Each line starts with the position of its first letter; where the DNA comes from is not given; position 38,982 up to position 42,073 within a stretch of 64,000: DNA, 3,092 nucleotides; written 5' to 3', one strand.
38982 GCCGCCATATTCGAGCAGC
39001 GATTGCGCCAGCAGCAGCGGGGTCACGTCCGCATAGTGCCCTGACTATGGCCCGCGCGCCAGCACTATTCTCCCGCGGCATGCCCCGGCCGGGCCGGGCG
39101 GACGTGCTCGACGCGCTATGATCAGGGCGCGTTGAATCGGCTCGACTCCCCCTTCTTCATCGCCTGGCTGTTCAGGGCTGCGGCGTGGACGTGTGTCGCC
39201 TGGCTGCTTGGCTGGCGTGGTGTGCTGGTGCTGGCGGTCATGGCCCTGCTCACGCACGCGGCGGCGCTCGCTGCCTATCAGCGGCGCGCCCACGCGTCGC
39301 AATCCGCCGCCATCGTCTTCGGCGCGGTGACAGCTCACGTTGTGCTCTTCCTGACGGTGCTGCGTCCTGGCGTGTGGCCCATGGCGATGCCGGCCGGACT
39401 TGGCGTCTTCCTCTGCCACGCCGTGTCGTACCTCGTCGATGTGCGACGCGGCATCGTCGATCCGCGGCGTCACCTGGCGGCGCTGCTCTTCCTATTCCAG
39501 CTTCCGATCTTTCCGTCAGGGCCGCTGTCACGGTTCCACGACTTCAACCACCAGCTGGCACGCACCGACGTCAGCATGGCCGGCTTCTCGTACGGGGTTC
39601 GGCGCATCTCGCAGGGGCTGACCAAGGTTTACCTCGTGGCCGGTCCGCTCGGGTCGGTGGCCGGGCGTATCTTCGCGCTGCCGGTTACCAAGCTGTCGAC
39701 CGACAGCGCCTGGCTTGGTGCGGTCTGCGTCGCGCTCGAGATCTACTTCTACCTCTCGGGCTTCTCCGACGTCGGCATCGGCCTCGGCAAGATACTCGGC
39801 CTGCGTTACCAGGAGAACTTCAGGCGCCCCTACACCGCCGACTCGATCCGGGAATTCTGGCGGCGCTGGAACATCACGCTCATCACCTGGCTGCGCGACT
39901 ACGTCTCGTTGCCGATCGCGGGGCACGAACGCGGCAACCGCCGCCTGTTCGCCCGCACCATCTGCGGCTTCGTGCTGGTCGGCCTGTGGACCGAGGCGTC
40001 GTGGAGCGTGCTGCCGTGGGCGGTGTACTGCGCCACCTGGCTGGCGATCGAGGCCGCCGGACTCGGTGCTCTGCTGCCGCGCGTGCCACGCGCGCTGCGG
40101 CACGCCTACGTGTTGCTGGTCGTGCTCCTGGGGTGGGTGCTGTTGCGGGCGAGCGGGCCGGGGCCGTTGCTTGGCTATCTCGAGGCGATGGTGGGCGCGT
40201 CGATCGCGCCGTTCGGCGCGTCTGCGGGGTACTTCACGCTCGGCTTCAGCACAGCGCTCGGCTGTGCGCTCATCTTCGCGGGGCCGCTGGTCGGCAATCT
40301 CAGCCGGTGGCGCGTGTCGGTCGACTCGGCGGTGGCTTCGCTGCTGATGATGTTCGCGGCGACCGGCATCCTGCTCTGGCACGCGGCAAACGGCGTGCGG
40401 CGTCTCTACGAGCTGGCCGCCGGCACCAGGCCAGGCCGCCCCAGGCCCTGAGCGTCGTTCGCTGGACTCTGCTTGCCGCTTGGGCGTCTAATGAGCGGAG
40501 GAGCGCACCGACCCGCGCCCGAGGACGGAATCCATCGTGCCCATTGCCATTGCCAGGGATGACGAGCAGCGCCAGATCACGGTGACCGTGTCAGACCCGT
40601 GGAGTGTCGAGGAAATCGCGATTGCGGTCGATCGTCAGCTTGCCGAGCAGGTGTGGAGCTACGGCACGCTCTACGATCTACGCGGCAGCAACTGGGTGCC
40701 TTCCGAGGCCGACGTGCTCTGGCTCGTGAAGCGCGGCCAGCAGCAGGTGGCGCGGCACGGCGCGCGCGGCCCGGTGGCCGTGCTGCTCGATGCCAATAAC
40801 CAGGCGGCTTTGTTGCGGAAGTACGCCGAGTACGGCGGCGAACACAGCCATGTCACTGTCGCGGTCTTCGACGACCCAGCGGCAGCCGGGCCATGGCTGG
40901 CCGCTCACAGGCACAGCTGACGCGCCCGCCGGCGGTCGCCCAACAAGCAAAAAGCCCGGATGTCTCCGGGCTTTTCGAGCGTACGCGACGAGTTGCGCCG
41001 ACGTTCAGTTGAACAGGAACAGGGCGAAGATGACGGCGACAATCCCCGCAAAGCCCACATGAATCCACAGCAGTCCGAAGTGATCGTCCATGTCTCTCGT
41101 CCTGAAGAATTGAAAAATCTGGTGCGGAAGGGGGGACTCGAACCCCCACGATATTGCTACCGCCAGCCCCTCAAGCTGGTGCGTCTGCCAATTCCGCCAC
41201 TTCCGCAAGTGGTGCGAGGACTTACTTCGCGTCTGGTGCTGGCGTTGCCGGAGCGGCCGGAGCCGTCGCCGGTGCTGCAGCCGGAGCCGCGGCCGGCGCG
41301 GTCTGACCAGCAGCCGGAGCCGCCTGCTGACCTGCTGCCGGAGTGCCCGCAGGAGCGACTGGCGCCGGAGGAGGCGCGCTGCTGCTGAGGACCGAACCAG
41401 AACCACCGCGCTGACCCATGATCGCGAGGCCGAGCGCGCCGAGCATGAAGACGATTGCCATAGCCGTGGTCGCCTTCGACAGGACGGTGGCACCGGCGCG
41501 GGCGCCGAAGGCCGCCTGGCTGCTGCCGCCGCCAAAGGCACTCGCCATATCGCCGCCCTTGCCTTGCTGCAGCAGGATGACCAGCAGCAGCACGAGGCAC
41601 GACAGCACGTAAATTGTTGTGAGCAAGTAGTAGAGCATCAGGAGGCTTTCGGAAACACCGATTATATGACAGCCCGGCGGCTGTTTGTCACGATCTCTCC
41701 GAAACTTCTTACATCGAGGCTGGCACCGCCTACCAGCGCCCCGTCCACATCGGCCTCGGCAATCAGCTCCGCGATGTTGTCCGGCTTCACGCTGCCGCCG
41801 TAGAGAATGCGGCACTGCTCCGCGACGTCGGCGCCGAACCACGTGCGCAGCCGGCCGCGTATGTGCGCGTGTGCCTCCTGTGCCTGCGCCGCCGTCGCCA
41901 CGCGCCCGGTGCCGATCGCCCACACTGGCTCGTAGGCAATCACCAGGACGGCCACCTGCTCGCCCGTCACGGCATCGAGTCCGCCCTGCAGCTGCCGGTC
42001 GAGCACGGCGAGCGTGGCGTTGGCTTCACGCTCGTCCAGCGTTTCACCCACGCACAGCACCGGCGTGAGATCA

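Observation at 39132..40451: AlgI/DltB-type MBOAT homolog with both family-conserved histidines replaced, and no partner transferase nearby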

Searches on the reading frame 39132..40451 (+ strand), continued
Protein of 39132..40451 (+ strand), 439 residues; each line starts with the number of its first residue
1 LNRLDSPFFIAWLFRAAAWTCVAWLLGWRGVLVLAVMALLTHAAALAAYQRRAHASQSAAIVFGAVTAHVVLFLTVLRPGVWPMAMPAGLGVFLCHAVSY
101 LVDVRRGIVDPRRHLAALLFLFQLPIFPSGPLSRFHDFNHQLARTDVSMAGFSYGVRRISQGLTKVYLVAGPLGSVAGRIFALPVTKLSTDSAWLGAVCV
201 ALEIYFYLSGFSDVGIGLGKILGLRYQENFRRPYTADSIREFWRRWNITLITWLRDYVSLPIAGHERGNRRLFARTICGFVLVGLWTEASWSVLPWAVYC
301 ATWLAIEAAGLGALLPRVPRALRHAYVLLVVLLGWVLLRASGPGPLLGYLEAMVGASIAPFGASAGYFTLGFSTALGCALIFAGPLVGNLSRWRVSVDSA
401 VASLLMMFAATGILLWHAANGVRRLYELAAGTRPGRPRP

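Call 70: find_encoding_contigs(protein=P0059, flank=5000, max_places=1)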
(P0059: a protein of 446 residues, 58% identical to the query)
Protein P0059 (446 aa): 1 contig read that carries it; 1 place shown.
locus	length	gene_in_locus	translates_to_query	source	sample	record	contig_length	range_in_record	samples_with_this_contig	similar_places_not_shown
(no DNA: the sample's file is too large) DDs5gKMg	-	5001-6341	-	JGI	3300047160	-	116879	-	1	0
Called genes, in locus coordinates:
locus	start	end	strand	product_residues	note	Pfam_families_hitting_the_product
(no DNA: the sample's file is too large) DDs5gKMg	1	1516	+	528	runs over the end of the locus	PF00497:SBP_bac_3, PF00528:BPD_transp_1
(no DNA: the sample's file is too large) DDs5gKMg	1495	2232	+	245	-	PF02463:SMC_N (faint), PF00005:ABC_tran, PF13304:AAA_21 (weak)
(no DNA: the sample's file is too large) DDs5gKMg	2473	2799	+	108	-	PF28442:DUF8400 (faint), PF00076:RRM_1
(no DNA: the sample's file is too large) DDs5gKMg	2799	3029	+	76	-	-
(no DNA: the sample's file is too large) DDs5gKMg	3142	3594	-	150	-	PF07858:LEH (weak), PF07366:SnoaL (weak), PF12680:SnoaL_2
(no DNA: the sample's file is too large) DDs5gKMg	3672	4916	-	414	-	PF03486:HI0933_like, PF07992:Pyr_redox_2 (weak), PF13454:NAD_binding_9 (weak), PF13738:Pyr_redox_3 (faint), PF01266:DAO (weak), PF22780:HI0933_like_1st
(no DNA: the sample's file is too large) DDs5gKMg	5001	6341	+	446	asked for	PF03062:MBOAT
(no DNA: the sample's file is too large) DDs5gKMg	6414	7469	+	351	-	-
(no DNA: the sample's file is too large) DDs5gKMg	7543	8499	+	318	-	PF07885:Ion_trans_2, PF17655:IRK_C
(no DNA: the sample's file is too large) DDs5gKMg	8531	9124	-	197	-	-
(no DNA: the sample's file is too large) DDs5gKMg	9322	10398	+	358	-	PF02195:ParB_N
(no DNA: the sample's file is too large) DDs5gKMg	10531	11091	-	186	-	PF12867:DinB_2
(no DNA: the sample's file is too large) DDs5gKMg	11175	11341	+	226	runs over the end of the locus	PF01161:PBP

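Call 71: find_encoding_contigs(protein=P0069, flank=5000, max_places=1)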
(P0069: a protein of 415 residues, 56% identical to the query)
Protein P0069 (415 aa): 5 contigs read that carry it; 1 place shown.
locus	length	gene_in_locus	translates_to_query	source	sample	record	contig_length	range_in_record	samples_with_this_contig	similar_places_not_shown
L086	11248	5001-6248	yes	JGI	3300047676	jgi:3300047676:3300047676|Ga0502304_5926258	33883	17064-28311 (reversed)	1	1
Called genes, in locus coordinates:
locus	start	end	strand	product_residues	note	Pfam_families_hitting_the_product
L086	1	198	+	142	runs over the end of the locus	PF05425:CopD (weak)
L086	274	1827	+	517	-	PF00497:SBP_bac_3, PF00528:BPD_transp_1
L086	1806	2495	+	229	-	PF00005:ABC_tran, PF02463:SMC_N (faint), PF13401:AAA_22 (weak), PF13304:AAA_21 (weak)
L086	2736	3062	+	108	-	PF00076:RRM_1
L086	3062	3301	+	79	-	-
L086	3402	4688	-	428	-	PF00890:FAD_binding_2 (faint), PF01266:DAO (faint), PF03486:HI0933_like, PF07992:Pyr_redox_2 (weak), PF22780:HI0933_like_1st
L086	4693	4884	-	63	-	-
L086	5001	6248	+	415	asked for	PF03062:MBOAT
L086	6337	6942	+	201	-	PF13505:OMP_b-brl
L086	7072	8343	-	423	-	PF00909:Ammonium_transp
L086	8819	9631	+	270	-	PF08123:DOT1 (faint), PF13847:Methyltransf_31 (weak), PF13649:Methyltransf_25 (weak)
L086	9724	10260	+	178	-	PF02627:CMD (weak)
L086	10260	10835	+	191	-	PF02627:CMD (weak)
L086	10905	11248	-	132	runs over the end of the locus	PF07238:PilZ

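Call 72: find_encoding_contigs(protein=P0114, flank=5000, max_places=1)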
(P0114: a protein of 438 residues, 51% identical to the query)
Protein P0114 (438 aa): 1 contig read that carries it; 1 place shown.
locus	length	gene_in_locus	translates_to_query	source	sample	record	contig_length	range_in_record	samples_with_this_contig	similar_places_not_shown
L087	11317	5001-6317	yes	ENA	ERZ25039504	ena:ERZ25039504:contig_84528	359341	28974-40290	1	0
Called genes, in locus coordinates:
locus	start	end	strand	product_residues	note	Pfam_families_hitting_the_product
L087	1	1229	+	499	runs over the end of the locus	PF00486:Trans_reg_C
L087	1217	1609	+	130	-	-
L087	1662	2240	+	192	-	-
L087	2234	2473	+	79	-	-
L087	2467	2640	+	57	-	-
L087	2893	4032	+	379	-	-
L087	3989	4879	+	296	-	-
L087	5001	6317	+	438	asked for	PF03062:MBOAT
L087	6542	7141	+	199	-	PF01926:MMR_HSR1, PF02421:FeoB_N (weak)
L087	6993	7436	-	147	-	-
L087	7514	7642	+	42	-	PF06071:YchF-GTPase_C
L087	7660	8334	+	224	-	PF03588:Leu_Phe_trans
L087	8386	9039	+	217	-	-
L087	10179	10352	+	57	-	-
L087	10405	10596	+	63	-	-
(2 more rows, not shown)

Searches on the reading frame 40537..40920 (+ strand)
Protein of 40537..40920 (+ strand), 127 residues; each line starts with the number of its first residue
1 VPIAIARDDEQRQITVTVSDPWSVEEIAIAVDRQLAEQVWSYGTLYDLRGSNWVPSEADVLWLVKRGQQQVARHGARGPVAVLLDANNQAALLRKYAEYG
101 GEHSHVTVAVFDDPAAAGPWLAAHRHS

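Call 3: search_protein_families(library=pfam, proteins=[window:40537-40920:+], max_evalue=1)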
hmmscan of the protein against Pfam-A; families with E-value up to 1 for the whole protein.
window:40537-40920:+ (127 aa): 1 family
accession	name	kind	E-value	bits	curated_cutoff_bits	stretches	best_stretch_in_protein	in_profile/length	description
PF02837.24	Glyco_hydro_2_N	-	0.15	12.5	28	1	13-106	70-163/169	Glycosyl hydrolases family 2, sugar binding domain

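Call 4: search_protein_families(library=ncbifam, proteins=[window:40537-40920:+], max_evalue=1)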
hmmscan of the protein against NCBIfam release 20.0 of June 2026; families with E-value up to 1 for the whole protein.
window:40537-40920:+ (127 aa): 0 families

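Call 36: find_homologous_proteins(query=window:40537-40920:+, max_evalue=0.001)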
Query window:40537-40920:+ (127 aa): 48 proteins with E <= 0.001 among 71 candidates.
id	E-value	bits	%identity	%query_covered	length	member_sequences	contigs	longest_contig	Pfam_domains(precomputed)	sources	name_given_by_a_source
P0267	9.1e-79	279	100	100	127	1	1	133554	-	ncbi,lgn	-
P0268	8.6e-71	254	91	99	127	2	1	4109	-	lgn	-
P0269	4.9e-70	251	90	99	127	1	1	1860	-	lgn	-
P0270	1.4e-69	250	87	100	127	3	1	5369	-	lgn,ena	-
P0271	9.2e-69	247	87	99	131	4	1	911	-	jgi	-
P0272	3.3e-67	242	86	100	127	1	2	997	-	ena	-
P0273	5.7e-67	241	87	100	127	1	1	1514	-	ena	-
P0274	1.9e-66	240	87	99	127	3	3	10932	-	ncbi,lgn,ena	-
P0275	4.0e-66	239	85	100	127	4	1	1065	-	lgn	-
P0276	1.4e-65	237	86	99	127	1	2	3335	-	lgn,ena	-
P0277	2.6e-65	236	87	99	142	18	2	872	-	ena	-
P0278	1.3e-63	230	84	98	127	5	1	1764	-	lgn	-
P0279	8.6e-55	202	72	99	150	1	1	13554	-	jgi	-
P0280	4.6e-54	200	70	98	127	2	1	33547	-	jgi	jgi:hypothetical protein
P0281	4.8e-50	187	69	96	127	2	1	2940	-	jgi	jgi:hypothetical protein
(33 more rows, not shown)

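Call 45: predict_structure(alignment_id=A3)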
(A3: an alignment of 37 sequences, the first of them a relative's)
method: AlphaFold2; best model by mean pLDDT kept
length: 127 residues; sequences in the alignment: 37
mean_pLDDT: 84.7   pTM: 0.78
mean pLDDT of the five models: 84.7, 84.0, 83.8, 83.7, 80.8
residues with pLDDT >= 90: 27; 70-90: 91; 50-70: 9; < 50: 0
segments of 3 or more residues with pLDDT < 50: none
pLDDT, mean of each block of 10 residues (from residue 1): 86 90 85 90 89 79 86 88 78 80 80 88 78
secondary structure, 60 per line:
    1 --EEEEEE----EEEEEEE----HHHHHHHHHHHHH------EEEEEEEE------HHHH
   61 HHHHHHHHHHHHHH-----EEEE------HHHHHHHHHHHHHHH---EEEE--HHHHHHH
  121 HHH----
elements in order: E3-8 E13-19 H24-36 E43-50 H57-74 E80-83 H90-104 E108-111 H114-123

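Call 73: search_solved_structures(query=A3, max_evalue=10)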
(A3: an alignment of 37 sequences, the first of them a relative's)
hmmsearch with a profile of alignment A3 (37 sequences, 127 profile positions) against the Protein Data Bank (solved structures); distinct sequences matched with E-value up to 10: 5.
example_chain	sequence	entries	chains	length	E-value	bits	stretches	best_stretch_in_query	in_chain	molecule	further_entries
11cy_A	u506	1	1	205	0.041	17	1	64-124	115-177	ZnO5_baseKO_ES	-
11ce_A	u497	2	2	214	0.043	16.9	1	64-124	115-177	The protease-Zn (II) complex of Zn5 | Zn5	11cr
3hz7_A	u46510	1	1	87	1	12.4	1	64-105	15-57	UPF0033 domain-containing protein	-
9e8z_C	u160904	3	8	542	1.6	11.8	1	60-114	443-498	Retron Ec83 probable ATPase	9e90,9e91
9o4a_A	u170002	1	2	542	1.6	11.8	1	60-114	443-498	Retron Ec83 probable ATPase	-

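Call 74: search_protein_families(library=pfam, alignment_id=A3, max_evalue=1)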
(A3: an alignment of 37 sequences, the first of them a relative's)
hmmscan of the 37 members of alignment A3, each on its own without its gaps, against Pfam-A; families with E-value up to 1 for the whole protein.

A. member 1, P0267 (127 aa): 1 family
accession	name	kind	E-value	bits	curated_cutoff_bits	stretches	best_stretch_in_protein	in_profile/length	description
PF02837.24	Glyco_hydro_2_N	-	0.15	12.5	28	1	13-106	70-163/169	Glycosyl hydrolases family 2, sugar binding domain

B. families by the number of members that match (of 37 scanned): 12 families
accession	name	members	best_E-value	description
PF11964.13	SpoIIAA-like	12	0.00033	SpoIIAA-like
PF25056.1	DUF7793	7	0.016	Domain of unknown function (DUF7793)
PF03243.20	MerB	2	0.1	Alkylmercury lyase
PF25583.1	WCX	1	0.0032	WCX domain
PF05853.18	BKACE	1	0.0056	beta-keto acid cleavage enzyme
PF11992.13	TgpA_N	1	0.047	TgpA N-terminal domain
PF12792.12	CSS-motif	1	0.076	CSS motif domain associated with EAL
PF16855.10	Soc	1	0.089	Small outer capsid protein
PF12007.14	DUF3501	1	0.14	Protein of unknown function (DUF3501)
PF25337.1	C2_N_APX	1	0.14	N-terminal C2 domain of anterior pharynx excess proteins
PF02837.24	Glyco_hydro_2_N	1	0.15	Glycosyl hydrolases family 2, sugar binding domain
PF13114.12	RecO_N_2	1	0.17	RecO N terminal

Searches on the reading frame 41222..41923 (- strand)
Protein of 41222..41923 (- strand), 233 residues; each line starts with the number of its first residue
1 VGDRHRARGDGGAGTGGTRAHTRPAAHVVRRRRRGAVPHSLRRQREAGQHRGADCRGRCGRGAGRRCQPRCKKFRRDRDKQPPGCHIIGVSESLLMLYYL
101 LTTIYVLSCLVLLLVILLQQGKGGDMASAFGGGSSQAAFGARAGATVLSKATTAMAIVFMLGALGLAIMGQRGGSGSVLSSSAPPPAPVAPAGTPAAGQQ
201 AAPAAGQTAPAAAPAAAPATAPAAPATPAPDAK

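Call 67: search_protein_families(library=pfam, proteins=[window:41222-41923:-], max_evalue=0.001)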
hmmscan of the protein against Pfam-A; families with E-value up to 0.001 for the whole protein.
window:41222-41923:- (233 aa): 1 family
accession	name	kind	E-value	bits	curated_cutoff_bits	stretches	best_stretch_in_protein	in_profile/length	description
PF03840.19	SecG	-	1.4e-17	63.9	29.2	1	100-169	1-70/70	Preprotein translocase SecG subunit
